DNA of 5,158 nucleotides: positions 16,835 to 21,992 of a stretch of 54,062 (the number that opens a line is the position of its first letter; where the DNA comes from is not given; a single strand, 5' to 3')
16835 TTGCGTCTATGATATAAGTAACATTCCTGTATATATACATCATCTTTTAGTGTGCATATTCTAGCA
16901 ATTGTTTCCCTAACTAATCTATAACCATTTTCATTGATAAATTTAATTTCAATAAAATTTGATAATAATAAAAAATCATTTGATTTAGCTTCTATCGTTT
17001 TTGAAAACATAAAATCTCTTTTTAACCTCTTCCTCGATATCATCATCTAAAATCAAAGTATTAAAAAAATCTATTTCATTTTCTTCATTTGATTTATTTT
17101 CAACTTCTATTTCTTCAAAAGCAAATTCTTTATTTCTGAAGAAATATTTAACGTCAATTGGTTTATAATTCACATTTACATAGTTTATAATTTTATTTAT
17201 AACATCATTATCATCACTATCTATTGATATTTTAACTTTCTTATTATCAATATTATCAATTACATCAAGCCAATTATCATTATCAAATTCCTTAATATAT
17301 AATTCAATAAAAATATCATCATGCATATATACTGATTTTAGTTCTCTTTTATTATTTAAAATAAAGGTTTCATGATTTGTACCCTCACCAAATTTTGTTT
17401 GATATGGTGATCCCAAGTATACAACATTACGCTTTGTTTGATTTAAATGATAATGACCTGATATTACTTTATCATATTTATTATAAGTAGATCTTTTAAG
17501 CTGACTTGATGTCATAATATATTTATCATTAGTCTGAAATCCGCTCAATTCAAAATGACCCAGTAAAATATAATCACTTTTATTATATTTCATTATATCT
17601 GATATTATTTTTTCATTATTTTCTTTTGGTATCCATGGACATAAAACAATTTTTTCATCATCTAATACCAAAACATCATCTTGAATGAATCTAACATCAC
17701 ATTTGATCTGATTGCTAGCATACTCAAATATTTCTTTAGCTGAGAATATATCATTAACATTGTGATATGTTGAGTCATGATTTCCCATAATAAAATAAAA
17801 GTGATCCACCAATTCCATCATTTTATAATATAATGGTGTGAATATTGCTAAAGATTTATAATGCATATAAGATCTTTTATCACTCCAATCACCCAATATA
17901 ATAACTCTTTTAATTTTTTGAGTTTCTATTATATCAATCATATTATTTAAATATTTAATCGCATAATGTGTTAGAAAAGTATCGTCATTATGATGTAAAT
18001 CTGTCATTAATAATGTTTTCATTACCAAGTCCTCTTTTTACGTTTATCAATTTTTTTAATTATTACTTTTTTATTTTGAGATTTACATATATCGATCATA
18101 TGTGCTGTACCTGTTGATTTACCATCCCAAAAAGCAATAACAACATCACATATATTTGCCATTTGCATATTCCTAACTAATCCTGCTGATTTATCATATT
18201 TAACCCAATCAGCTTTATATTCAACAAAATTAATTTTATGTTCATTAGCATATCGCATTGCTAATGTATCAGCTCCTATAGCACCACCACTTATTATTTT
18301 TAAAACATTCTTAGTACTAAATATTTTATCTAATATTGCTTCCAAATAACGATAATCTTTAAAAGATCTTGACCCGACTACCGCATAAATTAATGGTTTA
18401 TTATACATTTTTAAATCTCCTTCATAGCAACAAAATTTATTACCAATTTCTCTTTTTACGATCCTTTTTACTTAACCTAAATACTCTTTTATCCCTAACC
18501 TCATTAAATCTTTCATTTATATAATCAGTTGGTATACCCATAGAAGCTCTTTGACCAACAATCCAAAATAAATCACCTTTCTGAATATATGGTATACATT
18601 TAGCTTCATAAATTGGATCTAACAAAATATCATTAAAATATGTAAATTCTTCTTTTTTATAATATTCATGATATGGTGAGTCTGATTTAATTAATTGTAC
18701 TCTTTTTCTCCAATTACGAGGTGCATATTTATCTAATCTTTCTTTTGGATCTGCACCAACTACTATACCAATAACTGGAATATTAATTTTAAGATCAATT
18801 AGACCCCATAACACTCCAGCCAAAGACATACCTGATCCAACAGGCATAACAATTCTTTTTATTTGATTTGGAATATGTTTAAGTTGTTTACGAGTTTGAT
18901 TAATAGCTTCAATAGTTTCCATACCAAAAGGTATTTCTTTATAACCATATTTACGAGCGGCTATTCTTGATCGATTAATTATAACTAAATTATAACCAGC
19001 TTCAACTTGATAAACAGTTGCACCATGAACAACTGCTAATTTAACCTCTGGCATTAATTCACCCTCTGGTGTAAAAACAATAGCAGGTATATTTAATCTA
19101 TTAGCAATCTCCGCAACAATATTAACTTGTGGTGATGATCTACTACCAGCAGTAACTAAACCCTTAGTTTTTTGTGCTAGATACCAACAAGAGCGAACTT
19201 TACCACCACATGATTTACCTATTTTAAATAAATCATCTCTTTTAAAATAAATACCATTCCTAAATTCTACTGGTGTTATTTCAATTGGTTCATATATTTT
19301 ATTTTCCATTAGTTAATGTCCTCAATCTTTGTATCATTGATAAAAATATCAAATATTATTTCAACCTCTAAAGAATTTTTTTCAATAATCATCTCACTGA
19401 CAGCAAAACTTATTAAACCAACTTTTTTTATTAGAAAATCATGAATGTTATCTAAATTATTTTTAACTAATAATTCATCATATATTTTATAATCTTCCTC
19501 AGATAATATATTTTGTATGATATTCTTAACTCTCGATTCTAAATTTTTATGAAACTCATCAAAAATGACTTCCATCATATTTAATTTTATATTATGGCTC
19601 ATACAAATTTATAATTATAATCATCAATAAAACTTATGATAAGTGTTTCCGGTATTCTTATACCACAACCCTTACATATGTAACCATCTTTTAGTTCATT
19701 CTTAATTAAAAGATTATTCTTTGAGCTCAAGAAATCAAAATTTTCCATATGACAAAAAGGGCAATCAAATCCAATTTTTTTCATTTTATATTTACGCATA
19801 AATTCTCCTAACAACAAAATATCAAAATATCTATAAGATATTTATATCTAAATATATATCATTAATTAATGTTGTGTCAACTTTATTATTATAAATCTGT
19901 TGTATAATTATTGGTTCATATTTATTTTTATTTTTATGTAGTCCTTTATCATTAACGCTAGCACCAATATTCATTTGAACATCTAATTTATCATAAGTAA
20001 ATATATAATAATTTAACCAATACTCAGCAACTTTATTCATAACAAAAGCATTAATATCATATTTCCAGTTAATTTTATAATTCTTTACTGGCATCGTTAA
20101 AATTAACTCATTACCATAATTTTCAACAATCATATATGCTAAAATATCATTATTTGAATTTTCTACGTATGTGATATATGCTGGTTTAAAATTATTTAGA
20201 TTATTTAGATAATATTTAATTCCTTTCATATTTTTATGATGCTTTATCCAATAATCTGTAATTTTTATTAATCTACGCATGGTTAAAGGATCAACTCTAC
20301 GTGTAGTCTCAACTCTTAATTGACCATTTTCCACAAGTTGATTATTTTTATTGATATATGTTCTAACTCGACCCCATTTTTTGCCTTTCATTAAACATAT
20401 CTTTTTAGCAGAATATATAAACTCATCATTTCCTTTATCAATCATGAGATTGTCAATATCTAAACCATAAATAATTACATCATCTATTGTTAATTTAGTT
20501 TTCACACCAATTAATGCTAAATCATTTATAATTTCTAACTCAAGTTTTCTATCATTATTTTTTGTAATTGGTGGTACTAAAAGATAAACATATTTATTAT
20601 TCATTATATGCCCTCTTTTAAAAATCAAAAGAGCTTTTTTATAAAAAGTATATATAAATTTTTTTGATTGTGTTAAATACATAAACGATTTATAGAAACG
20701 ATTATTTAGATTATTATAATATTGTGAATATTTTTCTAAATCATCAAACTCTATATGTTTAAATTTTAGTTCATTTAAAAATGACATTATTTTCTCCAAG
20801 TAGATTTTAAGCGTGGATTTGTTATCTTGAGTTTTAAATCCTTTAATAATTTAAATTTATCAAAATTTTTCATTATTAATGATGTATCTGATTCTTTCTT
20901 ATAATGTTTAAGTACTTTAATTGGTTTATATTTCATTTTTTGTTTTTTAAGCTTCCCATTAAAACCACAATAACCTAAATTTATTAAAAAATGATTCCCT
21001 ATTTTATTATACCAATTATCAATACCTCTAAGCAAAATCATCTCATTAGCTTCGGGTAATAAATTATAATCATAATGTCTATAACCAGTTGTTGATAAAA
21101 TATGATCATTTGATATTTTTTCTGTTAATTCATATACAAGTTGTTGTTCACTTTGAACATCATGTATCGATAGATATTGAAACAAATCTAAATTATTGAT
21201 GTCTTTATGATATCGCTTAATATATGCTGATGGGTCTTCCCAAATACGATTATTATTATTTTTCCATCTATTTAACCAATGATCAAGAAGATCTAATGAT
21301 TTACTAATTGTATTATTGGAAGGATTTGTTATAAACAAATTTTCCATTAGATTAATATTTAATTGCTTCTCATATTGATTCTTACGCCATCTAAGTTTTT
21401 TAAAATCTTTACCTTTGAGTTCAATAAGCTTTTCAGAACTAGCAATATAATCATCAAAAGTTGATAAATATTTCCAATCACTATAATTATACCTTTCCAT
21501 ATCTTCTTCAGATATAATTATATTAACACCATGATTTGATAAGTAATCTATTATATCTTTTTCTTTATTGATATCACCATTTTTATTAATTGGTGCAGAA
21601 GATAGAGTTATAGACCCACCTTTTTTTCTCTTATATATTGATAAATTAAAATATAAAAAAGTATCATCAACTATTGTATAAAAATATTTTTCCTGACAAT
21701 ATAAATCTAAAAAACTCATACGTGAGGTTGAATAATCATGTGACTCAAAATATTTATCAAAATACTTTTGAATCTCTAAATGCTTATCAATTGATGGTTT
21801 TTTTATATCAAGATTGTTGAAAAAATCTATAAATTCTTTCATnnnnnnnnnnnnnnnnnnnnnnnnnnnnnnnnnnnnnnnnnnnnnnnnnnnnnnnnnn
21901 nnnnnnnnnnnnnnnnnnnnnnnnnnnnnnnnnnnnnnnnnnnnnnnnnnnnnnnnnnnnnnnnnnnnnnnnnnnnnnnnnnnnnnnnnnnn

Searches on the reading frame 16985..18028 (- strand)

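Call 82: search_protein_families(library=pfam, proteins=[window:16985-18028:-], max_evalue=0.001)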
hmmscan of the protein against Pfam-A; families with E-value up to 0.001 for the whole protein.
window:16985-18028:- (347 aa): 2 families
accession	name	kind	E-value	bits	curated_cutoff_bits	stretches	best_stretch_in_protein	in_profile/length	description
PF00149.33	Metallophos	-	2.4e-10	41.6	21.5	1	3-194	1-189/191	Calcineurin-like phosphoesterase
PF12850.12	Metallophos_2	-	7.8e-07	29.7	27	1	3-214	1-141/154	Calcineurin-like phosphoesterase superfamily domain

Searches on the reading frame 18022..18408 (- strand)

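Call 82: search_protein_families(library=pfam, proteins=[window:18022-18408:-], max_evalue=0.001)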
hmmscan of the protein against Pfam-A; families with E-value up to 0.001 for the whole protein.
window:18022-18408:- (128 aa): 2 families
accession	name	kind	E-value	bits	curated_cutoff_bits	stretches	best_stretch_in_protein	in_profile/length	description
PF10686.14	YAcAr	-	5.8e-15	55.3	28.2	1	9-71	4-66/66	YspA, cpYpsA-related SLOG family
PF02481.21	DNA_processg_A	-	1.3e-09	38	29.6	1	6-59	45-98/212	DNA recombination-mediator protein A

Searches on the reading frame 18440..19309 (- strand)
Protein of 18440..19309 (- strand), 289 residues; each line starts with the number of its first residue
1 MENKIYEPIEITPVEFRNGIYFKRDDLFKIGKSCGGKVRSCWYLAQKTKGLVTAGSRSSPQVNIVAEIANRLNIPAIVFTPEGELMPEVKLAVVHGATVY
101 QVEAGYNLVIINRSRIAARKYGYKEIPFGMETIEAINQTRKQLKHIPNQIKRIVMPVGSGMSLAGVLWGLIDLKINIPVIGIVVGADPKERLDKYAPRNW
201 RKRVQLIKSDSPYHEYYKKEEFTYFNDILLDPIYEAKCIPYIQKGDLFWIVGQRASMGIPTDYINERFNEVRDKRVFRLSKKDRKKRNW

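Call 82: search_protein_families(library=pfam, proteins=[window:18440-19309:-], max_evalue=0.001)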
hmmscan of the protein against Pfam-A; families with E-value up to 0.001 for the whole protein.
window:18440-19309:- (289 aa): 1 family
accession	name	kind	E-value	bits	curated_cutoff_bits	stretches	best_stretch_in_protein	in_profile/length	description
PF00291.31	PALP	-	4.9e-12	46.2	35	1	19-187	23-196/295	Pyridoxal-phosphate dependent enzyme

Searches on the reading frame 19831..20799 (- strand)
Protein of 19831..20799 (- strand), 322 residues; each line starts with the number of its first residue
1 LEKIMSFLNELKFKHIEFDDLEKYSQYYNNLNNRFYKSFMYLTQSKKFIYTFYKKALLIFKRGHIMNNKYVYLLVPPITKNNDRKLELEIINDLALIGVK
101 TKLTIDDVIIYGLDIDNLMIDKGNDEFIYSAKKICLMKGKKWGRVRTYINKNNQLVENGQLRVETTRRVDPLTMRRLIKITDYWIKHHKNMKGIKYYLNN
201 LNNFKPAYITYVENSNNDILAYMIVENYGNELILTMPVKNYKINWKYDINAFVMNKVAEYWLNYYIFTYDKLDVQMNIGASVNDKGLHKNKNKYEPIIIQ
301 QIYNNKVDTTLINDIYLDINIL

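Call 82: search_protein_families(library=pfam, proteins=[window:19831-20799:-], max_evalue=0.001)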
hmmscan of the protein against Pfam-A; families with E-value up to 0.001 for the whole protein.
window:19831-20799:- (322 aa): 1 family
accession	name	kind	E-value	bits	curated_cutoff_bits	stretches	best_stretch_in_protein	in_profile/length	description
PF09924.15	LPG_synthase_C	-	8e-09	35.4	27.5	1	112-229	92-201/298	Phosphatidylglycerol lysyltransferase, C-terminal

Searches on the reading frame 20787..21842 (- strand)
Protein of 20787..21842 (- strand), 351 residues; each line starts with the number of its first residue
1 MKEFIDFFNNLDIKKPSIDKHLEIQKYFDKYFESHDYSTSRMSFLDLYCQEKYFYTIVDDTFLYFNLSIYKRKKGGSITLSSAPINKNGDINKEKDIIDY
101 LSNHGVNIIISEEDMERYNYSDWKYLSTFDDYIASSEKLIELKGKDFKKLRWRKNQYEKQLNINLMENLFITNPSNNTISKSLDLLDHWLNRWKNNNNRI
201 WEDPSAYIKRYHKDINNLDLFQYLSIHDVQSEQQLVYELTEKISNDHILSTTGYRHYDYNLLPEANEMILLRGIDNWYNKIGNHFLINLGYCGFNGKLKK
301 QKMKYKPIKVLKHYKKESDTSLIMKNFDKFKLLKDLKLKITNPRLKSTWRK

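Call 82: search_protein_families(library=pfam, proteins=[window:20787-21842:-], max_evalue=0.001)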
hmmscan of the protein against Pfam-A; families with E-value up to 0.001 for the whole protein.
window:20787-21842:- (351 aa): 1 family
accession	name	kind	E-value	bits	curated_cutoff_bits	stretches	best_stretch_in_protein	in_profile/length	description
PF09924.15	LPG_synthase_C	-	2.9e-08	33.6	27.5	1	40-194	9-160/298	Phosphatidylglycerol lysyltransferase, C-terminal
